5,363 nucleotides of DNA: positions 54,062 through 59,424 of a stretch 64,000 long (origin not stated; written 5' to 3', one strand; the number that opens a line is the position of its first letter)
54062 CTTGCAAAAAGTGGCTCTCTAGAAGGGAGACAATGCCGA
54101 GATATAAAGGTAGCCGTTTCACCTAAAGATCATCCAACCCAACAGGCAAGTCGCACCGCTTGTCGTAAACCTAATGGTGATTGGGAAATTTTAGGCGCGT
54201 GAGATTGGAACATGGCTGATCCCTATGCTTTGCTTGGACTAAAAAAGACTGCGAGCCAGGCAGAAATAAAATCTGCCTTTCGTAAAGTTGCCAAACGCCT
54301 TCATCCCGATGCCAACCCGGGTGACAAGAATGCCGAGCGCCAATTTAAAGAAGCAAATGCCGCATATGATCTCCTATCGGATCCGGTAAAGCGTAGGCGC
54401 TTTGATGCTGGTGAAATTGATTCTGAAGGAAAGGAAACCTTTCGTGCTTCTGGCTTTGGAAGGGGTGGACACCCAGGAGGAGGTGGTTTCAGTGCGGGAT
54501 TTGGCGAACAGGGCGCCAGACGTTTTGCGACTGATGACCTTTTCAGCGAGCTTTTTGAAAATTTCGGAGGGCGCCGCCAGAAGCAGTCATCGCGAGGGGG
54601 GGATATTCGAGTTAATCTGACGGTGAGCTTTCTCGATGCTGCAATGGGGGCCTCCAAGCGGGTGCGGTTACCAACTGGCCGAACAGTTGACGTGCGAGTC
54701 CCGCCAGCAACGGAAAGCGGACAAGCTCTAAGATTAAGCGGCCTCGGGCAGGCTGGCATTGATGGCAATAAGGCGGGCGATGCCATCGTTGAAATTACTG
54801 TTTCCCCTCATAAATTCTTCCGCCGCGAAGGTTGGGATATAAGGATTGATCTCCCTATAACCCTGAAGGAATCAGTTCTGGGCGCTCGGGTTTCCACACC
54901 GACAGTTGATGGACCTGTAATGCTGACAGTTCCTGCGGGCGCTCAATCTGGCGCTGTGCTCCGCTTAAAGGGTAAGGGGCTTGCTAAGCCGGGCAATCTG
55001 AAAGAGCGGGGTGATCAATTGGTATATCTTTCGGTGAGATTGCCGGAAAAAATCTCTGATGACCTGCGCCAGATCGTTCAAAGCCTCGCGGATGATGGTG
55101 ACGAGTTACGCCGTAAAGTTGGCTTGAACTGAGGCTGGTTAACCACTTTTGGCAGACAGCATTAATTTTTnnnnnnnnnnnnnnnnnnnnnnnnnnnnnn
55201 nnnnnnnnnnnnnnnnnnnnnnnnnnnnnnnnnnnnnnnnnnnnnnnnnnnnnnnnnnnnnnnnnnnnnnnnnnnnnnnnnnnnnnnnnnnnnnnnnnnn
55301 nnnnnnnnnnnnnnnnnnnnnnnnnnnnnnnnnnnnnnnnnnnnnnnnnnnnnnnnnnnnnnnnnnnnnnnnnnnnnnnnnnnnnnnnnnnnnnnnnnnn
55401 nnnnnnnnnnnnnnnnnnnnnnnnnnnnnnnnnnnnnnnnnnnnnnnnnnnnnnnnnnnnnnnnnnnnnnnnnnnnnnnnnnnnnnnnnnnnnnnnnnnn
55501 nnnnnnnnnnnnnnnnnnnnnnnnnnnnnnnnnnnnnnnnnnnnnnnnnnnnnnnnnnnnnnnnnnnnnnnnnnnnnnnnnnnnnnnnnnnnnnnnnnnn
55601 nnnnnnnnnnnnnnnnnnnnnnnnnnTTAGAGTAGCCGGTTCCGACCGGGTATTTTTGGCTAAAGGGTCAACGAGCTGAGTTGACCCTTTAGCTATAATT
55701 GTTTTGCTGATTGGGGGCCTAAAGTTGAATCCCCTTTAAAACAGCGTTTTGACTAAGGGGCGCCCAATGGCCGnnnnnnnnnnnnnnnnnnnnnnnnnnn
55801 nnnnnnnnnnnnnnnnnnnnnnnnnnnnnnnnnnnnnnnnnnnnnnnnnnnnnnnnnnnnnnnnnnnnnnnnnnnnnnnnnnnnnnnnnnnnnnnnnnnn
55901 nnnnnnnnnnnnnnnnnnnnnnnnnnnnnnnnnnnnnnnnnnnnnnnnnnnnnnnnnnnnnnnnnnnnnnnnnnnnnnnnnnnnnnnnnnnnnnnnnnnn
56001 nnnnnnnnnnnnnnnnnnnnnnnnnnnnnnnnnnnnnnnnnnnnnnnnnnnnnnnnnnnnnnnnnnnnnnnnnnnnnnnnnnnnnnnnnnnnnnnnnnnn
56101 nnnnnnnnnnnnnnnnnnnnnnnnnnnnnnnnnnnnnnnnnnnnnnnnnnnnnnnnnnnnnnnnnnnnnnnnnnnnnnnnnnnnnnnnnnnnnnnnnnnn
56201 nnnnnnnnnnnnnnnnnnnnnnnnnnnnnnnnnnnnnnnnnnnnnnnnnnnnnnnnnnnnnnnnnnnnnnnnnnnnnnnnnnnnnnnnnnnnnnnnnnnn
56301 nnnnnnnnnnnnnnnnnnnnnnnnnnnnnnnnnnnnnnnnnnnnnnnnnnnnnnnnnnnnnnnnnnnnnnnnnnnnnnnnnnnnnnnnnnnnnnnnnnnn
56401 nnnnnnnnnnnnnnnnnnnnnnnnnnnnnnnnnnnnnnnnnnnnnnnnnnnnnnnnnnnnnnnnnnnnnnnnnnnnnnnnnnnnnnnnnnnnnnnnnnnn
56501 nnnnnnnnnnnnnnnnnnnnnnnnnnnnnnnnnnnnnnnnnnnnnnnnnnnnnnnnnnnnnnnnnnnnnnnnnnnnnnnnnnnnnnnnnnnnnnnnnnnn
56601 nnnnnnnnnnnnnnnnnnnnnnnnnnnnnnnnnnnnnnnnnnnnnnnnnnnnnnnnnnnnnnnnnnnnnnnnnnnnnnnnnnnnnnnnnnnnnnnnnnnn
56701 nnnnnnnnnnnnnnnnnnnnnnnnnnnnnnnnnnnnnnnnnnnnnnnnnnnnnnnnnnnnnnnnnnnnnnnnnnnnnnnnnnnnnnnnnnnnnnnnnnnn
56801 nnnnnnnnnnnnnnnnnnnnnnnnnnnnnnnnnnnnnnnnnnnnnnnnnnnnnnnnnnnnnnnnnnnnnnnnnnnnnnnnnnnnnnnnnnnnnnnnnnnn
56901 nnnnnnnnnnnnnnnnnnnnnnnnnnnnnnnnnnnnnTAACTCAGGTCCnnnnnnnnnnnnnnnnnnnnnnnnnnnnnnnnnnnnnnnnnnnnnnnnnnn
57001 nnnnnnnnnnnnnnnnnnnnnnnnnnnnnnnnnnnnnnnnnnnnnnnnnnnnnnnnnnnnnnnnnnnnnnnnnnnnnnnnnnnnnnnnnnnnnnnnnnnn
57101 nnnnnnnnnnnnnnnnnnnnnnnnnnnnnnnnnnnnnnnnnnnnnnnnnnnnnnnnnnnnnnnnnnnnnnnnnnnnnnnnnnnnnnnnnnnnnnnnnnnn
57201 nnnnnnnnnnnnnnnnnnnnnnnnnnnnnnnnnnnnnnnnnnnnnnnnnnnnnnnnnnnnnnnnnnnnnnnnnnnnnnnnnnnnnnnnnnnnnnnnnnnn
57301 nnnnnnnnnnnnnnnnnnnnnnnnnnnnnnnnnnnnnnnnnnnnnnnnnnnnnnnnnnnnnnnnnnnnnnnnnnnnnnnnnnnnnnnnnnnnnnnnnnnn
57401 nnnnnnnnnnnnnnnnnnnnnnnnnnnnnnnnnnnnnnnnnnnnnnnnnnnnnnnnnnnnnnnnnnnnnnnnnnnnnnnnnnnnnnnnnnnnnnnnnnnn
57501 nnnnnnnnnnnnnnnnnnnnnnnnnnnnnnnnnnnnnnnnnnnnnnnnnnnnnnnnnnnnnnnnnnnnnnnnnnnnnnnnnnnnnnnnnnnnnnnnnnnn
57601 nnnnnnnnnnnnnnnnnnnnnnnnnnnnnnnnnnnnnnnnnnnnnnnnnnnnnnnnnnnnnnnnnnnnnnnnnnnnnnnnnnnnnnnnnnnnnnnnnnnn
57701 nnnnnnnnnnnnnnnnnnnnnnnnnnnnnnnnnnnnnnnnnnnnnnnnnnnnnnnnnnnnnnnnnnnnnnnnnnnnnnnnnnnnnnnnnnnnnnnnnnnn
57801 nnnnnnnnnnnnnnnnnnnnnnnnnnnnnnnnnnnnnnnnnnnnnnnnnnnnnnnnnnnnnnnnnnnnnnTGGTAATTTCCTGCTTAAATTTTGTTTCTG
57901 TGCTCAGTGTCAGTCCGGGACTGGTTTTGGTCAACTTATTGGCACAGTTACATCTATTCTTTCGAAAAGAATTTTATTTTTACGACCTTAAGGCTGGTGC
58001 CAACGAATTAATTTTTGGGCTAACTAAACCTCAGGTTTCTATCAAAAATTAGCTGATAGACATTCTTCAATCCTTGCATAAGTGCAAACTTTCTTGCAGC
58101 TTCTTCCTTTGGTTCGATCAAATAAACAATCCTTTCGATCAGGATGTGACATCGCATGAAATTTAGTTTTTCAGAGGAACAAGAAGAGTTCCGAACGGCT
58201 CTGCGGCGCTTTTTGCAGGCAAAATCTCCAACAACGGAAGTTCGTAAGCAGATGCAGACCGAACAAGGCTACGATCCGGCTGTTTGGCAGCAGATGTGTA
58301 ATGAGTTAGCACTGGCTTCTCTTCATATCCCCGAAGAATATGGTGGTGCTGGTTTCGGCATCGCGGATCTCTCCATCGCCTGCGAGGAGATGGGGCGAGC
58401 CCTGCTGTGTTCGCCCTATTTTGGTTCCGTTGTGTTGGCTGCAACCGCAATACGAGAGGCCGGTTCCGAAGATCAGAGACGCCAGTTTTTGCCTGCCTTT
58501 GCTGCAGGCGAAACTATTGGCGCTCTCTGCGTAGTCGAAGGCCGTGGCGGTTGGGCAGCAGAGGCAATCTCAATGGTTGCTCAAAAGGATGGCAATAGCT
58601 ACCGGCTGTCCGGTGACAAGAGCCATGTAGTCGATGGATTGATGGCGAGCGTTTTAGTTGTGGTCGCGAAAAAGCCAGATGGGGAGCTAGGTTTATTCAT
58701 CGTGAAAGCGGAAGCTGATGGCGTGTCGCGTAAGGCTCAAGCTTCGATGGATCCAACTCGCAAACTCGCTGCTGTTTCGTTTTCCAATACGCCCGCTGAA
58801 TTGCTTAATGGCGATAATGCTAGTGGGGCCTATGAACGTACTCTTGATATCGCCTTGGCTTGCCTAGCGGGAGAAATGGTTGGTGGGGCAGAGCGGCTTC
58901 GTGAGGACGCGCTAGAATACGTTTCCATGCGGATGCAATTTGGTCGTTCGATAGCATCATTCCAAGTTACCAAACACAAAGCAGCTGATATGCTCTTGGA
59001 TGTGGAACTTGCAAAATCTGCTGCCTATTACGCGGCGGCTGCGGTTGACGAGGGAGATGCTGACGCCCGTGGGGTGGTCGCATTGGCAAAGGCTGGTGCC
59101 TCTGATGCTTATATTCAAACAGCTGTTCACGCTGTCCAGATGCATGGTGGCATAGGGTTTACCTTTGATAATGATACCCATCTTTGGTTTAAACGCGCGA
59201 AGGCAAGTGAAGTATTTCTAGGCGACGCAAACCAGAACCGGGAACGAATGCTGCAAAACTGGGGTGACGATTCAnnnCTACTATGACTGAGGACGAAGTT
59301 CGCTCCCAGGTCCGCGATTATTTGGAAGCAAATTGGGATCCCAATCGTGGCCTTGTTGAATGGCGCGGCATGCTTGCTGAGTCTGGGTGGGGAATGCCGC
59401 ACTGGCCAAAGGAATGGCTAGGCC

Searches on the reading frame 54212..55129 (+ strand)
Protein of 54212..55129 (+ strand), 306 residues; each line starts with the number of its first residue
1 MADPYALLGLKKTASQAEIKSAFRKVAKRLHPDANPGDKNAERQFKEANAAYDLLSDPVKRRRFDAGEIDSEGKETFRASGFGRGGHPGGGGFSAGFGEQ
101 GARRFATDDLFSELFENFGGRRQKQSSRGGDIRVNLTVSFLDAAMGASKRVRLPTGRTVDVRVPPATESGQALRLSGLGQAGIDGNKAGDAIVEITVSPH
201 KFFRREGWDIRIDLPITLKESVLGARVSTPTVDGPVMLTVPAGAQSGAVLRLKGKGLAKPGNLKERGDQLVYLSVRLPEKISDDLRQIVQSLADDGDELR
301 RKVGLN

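Call 94: search_protein_families(library=pfam, proteins=[window:54212-55129:+], max_evalue=0.00001)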
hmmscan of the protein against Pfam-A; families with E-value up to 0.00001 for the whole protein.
window:54212-55129:+ (306 aa): 2 families
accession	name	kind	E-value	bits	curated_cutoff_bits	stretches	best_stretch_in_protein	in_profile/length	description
PF01556.23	DnaJ_C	-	1.3e-37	129.6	26.6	1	132-278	1-152/152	DnaJ C terminal domain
PF00226.36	DnaJ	-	2.9e-23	82.2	27.8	1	3-65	1-63/63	DnaJ domain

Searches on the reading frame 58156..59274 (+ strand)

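Call 94: search_protein_families(library=pfam, proteins=[window:58156-59274:+], max_evalue=0.00001)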
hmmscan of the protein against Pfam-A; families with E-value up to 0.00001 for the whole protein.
window:58156-59274:+ (373 aa): 3 families
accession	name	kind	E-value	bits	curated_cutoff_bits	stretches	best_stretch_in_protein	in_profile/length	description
PF00441.29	Acyl-CoA_dh_1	-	1e-23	84.6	22.4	1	229-365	10-145/150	Acyl-CoA dehydrogenase, C-terminal domain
PF02771.21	Acyl-CoA_dh_N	-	7.3e-22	78.3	22.9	1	6-119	1-113/113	Acyl-CoA dehydrogenase, N-terminal domain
PF02770.24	Acyl-CoA_dh_M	-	7.7e-08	32.9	33.3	1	124-195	2-78/97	Acyl-CoA dehydrogenase, middle domain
